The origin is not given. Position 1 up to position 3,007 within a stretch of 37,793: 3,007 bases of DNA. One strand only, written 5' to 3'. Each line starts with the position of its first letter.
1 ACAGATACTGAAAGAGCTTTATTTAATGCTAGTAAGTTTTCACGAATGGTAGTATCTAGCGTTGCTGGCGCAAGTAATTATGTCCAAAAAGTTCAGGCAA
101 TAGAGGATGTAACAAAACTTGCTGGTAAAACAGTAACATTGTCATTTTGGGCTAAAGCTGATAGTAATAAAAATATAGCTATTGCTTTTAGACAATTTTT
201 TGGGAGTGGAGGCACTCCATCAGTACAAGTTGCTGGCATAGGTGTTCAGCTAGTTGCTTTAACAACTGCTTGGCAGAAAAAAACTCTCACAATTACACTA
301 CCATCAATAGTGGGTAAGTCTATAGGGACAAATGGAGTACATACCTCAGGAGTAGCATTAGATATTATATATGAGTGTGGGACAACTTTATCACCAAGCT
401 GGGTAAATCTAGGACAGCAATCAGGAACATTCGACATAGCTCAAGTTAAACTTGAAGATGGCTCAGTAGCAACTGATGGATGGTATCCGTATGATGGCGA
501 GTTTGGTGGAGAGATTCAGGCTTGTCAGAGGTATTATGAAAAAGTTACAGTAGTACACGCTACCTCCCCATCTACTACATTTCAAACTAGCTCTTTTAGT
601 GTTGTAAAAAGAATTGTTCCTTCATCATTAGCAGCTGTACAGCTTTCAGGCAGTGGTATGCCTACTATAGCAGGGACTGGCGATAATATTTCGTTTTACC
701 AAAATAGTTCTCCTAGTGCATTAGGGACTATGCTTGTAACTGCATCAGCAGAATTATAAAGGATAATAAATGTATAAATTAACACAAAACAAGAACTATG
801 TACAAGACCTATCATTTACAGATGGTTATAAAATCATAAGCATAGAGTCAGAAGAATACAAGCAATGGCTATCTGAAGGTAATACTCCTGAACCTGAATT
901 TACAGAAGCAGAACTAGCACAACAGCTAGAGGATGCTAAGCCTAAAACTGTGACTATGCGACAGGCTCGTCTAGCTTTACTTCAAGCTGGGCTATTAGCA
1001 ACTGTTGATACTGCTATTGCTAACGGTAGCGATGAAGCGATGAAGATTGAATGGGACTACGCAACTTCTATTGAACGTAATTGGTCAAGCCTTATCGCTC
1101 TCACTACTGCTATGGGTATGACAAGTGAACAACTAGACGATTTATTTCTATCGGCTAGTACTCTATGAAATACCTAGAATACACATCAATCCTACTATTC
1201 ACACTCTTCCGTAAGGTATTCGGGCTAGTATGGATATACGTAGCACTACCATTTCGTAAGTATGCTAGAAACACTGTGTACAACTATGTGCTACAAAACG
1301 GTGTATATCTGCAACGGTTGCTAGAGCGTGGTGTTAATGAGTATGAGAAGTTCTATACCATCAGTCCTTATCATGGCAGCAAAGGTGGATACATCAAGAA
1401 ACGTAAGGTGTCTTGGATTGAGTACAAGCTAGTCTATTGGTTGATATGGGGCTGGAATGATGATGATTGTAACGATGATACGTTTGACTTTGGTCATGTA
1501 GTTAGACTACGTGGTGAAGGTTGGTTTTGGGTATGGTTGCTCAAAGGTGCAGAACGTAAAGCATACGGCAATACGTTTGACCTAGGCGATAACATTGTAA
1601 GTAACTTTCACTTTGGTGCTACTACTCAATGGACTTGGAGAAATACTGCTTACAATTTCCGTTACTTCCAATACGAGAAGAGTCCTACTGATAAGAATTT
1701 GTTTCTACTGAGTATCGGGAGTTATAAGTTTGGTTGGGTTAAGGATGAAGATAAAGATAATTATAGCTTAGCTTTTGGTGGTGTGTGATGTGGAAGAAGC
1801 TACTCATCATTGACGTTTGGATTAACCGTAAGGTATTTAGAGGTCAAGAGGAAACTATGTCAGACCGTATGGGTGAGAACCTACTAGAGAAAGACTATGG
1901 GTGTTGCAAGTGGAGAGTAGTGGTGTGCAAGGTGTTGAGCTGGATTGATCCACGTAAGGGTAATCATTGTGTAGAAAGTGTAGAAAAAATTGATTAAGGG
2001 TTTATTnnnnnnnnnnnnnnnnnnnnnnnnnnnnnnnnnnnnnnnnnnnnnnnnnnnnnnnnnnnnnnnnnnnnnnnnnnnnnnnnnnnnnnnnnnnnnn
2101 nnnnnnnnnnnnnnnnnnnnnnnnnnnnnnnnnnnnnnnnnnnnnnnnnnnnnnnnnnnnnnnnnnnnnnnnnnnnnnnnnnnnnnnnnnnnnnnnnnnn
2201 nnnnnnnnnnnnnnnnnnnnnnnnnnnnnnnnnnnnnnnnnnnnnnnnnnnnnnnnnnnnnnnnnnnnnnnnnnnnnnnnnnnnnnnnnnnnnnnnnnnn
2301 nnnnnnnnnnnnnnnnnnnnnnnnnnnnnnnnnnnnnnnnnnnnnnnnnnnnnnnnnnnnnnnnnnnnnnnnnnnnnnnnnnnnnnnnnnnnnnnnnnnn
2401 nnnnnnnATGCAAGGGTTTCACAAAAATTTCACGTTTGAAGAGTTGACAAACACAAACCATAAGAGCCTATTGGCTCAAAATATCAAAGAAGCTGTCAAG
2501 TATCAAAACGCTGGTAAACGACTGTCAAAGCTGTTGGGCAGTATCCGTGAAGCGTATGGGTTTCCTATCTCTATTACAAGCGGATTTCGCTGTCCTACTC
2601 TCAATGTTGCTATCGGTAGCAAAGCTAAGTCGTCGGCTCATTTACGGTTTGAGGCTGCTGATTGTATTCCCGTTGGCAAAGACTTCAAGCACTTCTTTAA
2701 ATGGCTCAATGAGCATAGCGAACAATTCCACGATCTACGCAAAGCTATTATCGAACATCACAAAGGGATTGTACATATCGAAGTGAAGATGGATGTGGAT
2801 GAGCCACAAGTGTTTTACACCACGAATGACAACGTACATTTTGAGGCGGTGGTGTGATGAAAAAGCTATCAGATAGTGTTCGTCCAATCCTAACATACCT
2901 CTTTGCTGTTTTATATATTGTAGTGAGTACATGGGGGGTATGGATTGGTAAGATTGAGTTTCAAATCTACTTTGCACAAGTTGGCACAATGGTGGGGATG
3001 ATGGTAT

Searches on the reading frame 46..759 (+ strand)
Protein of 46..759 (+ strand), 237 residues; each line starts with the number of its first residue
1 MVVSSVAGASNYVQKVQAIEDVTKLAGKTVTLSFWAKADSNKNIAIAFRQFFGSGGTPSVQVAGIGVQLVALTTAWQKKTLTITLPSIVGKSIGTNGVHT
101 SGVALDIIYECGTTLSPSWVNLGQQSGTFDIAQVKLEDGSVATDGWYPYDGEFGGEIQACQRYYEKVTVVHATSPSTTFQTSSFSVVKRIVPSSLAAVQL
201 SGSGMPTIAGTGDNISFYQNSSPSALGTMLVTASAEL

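Call 53: search_protein_families(library=pfam, proteins=[window:46-759:+], max_evalue=0.001)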
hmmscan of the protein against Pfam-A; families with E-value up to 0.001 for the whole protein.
window:46-759:+ (237 aa): 1 family
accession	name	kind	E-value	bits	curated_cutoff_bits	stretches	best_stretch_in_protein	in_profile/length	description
PF02018.23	CBM_4_9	-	2.4e-05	25.2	25.9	1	16-86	50-119/136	Carbohydrate binding domain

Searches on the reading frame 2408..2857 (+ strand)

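Call 53: search_protein_families(library=pfam, proteins=[window:2408-2857:+], max_evalue=0.001)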
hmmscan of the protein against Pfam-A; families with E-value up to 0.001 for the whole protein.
window:2408-2857:+ (149 aa): 1 family
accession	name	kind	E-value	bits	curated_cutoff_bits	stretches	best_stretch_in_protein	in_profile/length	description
PF08291.16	Peptidase_M15_3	-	8.3e-15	55.3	23.2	1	7-124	2-107/108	Peptidase M15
